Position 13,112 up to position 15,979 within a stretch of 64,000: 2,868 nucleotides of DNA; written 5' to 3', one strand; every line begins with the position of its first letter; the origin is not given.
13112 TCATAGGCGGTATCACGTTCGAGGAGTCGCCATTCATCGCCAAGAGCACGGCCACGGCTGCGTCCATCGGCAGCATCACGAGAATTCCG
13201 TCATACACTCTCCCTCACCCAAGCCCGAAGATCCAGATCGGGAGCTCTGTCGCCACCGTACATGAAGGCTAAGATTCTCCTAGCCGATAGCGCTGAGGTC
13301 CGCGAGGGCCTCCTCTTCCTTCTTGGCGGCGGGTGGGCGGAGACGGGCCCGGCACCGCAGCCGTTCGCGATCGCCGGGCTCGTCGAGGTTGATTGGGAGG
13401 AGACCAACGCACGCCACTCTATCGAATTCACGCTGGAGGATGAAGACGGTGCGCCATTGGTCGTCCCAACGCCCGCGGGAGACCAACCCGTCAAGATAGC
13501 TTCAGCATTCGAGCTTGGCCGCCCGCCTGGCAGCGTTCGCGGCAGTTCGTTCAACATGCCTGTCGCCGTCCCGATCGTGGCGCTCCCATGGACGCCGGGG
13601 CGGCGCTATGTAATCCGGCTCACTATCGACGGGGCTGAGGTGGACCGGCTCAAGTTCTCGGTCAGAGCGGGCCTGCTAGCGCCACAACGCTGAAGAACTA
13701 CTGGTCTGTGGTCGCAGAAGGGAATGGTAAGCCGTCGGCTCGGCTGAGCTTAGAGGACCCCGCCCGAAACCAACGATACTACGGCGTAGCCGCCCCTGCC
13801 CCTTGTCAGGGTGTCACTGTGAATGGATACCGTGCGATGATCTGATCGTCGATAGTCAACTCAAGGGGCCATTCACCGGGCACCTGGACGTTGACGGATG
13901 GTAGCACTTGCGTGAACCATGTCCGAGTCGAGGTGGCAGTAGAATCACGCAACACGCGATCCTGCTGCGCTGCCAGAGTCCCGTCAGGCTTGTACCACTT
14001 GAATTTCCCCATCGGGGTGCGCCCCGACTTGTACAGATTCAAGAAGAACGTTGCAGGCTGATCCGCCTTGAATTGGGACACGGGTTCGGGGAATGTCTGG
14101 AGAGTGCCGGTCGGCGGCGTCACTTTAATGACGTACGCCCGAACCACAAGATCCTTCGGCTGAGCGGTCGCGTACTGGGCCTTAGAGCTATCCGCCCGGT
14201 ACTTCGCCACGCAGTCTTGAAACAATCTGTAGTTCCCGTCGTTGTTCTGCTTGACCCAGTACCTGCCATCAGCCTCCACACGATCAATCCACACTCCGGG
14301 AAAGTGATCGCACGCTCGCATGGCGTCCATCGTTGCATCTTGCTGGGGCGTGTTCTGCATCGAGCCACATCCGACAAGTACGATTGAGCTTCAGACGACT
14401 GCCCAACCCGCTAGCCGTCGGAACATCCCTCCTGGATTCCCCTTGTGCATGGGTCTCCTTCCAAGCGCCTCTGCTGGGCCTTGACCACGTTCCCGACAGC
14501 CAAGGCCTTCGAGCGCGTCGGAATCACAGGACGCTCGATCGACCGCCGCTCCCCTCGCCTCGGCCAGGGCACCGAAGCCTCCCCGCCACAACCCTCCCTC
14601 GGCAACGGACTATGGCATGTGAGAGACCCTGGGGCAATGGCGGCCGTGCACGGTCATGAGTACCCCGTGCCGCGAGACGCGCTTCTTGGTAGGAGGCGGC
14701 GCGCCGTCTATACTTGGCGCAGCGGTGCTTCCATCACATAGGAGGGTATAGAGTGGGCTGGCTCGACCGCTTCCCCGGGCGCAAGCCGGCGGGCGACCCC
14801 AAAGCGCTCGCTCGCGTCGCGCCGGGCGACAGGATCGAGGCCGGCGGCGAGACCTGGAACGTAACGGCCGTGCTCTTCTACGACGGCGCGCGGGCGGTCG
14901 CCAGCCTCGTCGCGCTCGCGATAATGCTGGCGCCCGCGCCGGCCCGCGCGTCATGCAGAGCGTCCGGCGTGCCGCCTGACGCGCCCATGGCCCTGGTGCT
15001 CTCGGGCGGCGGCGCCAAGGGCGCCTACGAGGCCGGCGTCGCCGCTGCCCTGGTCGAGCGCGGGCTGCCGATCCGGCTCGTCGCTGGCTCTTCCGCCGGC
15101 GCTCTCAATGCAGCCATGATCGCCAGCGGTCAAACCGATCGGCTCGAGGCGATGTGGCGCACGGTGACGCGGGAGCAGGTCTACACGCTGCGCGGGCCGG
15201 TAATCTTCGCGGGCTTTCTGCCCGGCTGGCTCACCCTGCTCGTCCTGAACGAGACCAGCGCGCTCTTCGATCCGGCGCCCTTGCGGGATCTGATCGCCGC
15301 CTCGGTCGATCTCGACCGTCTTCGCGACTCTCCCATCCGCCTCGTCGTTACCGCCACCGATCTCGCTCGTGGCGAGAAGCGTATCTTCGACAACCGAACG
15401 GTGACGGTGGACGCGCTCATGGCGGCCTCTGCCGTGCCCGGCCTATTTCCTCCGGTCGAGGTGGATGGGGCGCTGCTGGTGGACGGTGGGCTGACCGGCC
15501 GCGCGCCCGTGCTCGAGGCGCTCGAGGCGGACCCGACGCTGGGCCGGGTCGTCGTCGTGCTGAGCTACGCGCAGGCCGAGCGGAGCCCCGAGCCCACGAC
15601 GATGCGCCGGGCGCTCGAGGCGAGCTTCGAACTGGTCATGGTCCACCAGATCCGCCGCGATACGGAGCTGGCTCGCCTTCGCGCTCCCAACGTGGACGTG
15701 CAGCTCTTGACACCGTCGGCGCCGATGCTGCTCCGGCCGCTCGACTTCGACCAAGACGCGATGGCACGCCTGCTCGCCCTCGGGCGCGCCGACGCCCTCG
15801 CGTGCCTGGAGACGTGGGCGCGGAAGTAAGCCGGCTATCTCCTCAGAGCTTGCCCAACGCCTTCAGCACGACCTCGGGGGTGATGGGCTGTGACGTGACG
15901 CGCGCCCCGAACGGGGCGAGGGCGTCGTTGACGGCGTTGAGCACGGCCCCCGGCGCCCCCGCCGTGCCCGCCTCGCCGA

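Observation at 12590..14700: Low-GC island: BrnT toxin, degenerate BrnA-like gene and two unknown proteins next to a patatin-like phospholipase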

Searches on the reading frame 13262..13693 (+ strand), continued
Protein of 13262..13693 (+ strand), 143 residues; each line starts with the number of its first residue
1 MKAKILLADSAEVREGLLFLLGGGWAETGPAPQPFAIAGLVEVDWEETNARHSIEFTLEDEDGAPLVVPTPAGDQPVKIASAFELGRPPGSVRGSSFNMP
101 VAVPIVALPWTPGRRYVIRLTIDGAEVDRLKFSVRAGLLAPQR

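Call 66: search_protein_families(library=pfam, proteins=[P0261, P0265, P0268, P0328, P0351, P0388, P0352, P0295, P0309, P0392], max_evalue=0.01)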
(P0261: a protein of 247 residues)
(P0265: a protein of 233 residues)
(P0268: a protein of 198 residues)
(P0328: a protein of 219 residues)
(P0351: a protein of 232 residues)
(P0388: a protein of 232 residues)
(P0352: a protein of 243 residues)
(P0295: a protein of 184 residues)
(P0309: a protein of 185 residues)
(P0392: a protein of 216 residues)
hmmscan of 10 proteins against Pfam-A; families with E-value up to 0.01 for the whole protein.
P0261 (247 aa): 1 family
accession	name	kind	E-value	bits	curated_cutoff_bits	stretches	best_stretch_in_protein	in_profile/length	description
PF22091.2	DUF6941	-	6e-10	40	27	1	46-146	3-95/125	Family of unknown function (DUF6941)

P0265 (233 aa): 1 family
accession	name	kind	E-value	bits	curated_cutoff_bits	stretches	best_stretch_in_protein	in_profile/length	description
PF22091.2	DUF6941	-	5.9e-11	43.2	27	1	6-107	4-97/125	Family of unknown function (DUF6941)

P0268 (198 aa): 1 family
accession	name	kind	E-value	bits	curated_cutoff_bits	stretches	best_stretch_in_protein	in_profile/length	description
PF22091.2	DUF6941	-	5e-15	56.4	27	1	57-182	3-116/125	Family of unknown function (DUF6941)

P0328 (219 aa): 4 families
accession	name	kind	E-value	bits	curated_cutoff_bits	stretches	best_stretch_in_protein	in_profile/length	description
PF13506.12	Glyco_transf_21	-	7e-09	35.8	21.7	1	50-119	96-166/174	Glycosyl transferase family 21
PF13632.12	Glyco_trans_2_3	-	0.00048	20.4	27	1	51-127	69-138/198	Glycosyl transferase family group 2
PF22091.2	DUF6941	-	0.00065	20.5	27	1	120-209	48-125/125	Family of unknown function (DUF6941)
PF13641.12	Glyco_tranf_2_3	-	0.0028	18.1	27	1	47-117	152-219/230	Glycosyltransferase like family 2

P0351 (232 aa): 1 family
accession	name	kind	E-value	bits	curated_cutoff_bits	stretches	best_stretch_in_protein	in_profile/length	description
PF22091.2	DUF6941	-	4e-06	27.6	27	1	121-214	41-122/125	Family of unknown function (DUF6941)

P0388 (232 aa): 1 family
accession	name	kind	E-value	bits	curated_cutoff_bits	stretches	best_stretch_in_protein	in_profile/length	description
PF22091.2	DUF6941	-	2.3e-08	34.9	27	1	115-213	3-93/125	Family of unknown function (DUF6941)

P0352 (243 aa): 1 family
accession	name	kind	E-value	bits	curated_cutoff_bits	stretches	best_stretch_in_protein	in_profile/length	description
PF22091.2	DUF6941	-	1e-09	39.3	27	1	8-96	3-85/125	Family of unknown function (DUF6941)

P0295 (184 aa): 1 family
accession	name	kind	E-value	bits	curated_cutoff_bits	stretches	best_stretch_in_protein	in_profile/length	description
PF22091.2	DUF6941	-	3.5e-12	47.2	27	1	47-169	3-122/125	Family of unknown function (DUF6941)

P0309 (185 aa): 1 family
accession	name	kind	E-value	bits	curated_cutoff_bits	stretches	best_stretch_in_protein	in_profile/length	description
PF22091.2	DUF6941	-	2.3e-14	54.3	27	1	47-168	3-115/125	Family of unknown function (DUF6941)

P0392 (216 aa): 1 family
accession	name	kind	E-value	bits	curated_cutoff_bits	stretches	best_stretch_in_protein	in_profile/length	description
PF22091.2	DUF6941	-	2.5e-05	25.1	27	1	2-85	4-81/125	Family of unknown function (DUF6941)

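Call 73: search_protein_families(library=phrogs, proteins=[L119:4244-4645:+, L119:4642-5004:+, L119:5001-5417:+, window:13262-13693:+], max_evalue=0.01)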
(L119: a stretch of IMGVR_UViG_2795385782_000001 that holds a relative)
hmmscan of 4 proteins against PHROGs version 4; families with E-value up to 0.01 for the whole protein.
L119:4244-4645:+ (133 aa): 0 families

L119:4642-5004:+ (120 aa): 0 families

L119:5001-5417:+ (138 aa): 0 families

window:13262-13693:+ (143 aa): 0 families

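Call 84: search_dna_similar(query=window:13262-13693:+, collection=phages, mode=protein, max_evalue=0.001, max_rows=25)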
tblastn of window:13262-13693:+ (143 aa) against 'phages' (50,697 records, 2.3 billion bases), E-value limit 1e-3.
No match.

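Call 100: search_protein_families(library=pfam, proteins=[L042:1420-2628:+, L042:2661-3302:-], max_evalue=0.001)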
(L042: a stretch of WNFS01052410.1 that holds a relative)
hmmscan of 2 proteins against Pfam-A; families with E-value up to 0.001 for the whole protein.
L042:1420-2628:+ (402 aa): 1 family
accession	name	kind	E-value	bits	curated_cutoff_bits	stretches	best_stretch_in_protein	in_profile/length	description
PF00226.36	DnaJ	-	1.1e-13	51.5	27.8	1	10-68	1-63/63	DnaJ domain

L042:2661-3302:- (213 aa): 2 families
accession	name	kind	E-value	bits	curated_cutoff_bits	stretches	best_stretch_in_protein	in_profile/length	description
PF13379.11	NMT1_2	-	9.5e-05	22.8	24.7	1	22-131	134-243/252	NMT1-like family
PF09084.16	NMT1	-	0.00095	19.6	20.5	0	7-129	89-212/216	NMT1/THI5 like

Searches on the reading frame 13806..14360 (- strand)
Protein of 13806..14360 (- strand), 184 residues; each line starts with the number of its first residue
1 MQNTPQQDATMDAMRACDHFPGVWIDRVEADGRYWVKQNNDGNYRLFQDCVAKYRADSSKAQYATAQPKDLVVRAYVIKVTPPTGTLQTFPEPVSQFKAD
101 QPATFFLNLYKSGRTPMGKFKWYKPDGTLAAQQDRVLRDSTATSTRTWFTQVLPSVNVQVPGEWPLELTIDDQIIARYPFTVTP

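Call 3: search_protein_families(library=pfam, proteins=[window:13806-14360:-], max_evalue=1)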
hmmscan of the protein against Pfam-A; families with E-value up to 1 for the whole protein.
window:13806-14360:- (184 aa): 2 families
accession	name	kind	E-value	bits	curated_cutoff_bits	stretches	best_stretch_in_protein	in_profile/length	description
PF22091.2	DUF6941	-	0.0072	17.1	27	1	139-183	81-125/125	Family of unknown function (DUF6941)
PF12975.13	DUF3859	-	0.1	12.9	24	1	159-182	100-123/123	Domain of unknown function (DUF3859)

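Call 4: search_protein_families(library=ncbifam, proteins=[window:13806-14360:-], max_evalue=1)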
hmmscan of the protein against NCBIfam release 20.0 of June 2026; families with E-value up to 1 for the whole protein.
window:13806-14360:- (184 aa): 0 families

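Call 10: search_protein_families(library=padloc, proteins=[window:13806-14360:-], max_evalue=1)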
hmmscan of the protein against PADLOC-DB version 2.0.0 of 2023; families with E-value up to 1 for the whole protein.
window:13806-14360:- (184 aa): 0 families

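Call 36: find_homologous_proteins(query=window:13806-14360:-, max_evalue=0.001)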
Query window:13806-14360:- (184 aa): 12 proteins with E <= 0.001 among 50 candidates.
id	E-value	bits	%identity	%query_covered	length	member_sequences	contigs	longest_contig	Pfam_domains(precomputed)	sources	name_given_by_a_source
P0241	1.7e-122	424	100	100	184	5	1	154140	-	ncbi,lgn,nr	ncbi:MAG: hypothetical protein Q7W02_14210 [Candidatus Rokubacteria bacterium]|nr:hypothetical prote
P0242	1.2e-108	379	90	100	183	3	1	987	-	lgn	-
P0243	6.2e-104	364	85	100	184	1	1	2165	-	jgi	jgi:hypothetical protein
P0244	2.0e-85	303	88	85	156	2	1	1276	-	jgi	-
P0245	6.5e-83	295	67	100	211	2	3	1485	-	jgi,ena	-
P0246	2.3e-80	287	66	100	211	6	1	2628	-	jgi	-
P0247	2.1e-79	284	64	99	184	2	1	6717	-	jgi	-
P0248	2.5e-78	280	65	99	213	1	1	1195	-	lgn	-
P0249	1.7e-75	271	63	99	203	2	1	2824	-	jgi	jgi:hypothetical protein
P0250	8.7e-68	246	60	99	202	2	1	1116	-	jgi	jgi:hypothetical protein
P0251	1.1e-65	239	57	99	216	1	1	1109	-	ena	-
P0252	1.8e-21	95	71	34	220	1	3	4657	-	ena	-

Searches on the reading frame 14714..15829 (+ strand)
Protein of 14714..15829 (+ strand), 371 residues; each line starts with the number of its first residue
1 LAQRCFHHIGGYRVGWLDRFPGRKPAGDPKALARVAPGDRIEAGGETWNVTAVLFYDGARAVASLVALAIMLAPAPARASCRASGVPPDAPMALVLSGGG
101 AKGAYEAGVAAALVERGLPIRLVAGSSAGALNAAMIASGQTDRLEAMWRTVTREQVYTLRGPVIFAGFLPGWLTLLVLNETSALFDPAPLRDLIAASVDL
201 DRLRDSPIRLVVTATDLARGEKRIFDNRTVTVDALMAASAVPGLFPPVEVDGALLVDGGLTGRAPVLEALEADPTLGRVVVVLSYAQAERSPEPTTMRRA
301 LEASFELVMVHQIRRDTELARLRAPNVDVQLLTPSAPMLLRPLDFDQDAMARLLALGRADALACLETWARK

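Call 3: search_protein_families(library=pfam, proteins=[window:14714-15829:+], max_evalue=1)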
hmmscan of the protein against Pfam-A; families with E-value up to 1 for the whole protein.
window:14714-15829:+ (371 aa): 3 families
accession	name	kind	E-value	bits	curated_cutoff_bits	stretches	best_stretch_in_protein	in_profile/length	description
PF01734.28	Patatin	-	2e-33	116.7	27.7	1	94-270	1-191/191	Patatin-like phospholipase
PF05354.17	Phage_attach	-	0.029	15.4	26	0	32-61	65-93/99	Phage Head-Tail Attachment protein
PF19944.4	DUF6406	-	0.19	12.4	26.9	1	34-56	49-71/84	Family of unknown function (DUF6406)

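Call 4: search_protein_families(library=ncbifam, proteins=[window:14714-15829:+], max_evalue=1)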
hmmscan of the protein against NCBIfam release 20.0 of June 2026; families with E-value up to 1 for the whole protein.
window:14714-15829:+ (371 aa): 4 families
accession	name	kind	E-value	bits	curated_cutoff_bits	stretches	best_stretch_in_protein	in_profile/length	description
NF041079.1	CBASS_lipase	equivalog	2.8e-15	56.4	200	1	94-270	4-185/317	CBASS cGAMP-activated phospholipase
NF007623.0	PRK10279.1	equivalog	1.2e-10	41.1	272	1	93-266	7-164/301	patatin-like phospholipase RssA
NF043045.1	T4SS_VpdC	equivalog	1.8e-06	26.3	1000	2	93-140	307-354/880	Dot/Icm T4SS effector VpdC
NF053870.1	DS2_1_antiphage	equivalog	0.0005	19.5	400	1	94-141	3-55/299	anti-phage phospholipase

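Call 10: search_protein_families(library=padloc, proteins=[window:14714-15829:+], max_evalue=1)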
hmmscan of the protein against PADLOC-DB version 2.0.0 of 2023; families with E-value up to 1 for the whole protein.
window:14714-15829:+ (371 aa): 4 families
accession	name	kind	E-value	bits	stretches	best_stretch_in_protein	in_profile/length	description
PDLC00758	Effector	-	1.4e-16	58.8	1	94-270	9-193/331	Phospholipase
PDLC00757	Effector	-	1.5e-15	55.4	1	94-270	13-198/331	Phospholipase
PDLC00756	Effector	-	3.2e-08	31.1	1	158-270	17-137/280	Phospholipase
PDLC00755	Effector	-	6e-05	20.3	1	94-149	14-75/311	Phospholipase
